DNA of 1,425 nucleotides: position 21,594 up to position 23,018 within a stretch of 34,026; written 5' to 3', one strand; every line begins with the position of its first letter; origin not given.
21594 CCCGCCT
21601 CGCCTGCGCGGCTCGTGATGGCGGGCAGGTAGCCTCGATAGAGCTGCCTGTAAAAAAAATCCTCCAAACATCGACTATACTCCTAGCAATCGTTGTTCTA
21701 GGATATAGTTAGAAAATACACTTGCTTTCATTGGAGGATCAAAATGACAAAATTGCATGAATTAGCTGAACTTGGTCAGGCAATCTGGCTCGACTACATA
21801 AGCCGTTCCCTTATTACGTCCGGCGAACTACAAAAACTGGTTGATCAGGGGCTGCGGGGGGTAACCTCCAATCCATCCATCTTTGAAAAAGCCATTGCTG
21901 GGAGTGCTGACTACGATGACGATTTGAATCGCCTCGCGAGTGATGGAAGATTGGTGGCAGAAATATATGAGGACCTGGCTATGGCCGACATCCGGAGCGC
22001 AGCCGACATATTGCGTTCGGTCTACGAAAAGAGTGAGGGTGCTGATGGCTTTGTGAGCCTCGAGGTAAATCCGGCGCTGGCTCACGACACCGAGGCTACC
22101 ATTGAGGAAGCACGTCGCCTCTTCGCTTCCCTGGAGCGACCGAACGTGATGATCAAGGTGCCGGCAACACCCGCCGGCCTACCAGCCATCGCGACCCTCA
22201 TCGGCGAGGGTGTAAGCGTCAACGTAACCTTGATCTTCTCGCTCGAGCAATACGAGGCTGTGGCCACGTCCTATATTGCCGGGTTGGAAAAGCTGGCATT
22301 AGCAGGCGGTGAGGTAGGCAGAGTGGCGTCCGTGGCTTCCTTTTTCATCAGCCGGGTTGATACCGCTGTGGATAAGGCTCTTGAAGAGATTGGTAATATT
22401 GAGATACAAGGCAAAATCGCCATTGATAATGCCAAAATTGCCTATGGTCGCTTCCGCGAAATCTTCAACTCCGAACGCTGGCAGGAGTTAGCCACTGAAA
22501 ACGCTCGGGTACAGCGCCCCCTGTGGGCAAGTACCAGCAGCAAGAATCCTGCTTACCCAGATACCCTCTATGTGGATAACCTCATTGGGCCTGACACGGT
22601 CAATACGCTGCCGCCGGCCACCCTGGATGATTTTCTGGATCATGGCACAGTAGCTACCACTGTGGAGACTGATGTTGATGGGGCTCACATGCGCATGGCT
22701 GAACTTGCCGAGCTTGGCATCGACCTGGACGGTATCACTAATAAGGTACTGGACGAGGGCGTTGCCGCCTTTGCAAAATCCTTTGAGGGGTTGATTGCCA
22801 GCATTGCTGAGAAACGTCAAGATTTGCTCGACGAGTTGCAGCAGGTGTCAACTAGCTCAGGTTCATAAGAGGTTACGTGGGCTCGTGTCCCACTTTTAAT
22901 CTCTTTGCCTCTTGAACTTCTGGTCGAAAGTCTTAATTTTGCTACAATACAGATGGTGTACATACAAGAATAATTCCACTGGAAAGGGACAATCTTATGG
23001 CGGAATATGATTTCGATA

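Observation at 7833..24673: Dense family of mosaic GTCAT/ATGAC-box palindromic elements (six copies within 17 kb)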

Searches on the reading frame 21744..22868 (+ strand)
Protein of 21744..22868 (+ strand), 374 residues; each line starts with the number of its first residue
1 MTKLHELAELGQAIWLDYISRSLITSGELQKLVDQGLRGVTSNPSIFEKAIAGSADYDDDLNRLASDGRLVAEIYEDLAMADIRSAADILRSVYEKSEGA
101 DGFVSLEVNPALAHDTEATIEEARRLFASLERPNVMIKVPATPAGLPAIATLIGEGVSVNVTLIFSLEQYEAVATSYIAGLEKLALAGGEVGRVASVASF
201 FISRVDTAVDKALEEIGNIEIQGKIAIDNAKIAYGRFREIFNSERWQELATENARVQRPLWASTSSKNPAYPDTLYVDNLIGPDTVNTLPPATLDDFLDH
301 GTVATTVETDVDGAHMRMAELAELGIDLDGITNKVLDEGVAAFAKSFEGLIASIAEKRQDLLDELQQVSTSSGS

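Call 9: search_protein_families(library=pfam, proteins=[window:21744-22868:+])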
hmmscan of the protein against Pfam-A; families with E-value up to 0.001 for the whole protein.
window:21744-22868:+ (374 aa): 1 family
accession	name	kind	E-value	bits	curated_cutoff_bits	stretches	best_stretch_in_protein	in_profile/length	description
PF00923.25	TAL_FSA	-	1.7e-87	293.8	27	1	14-354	1-285/285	Transaldolase/Fructose-6-phosphate aldolase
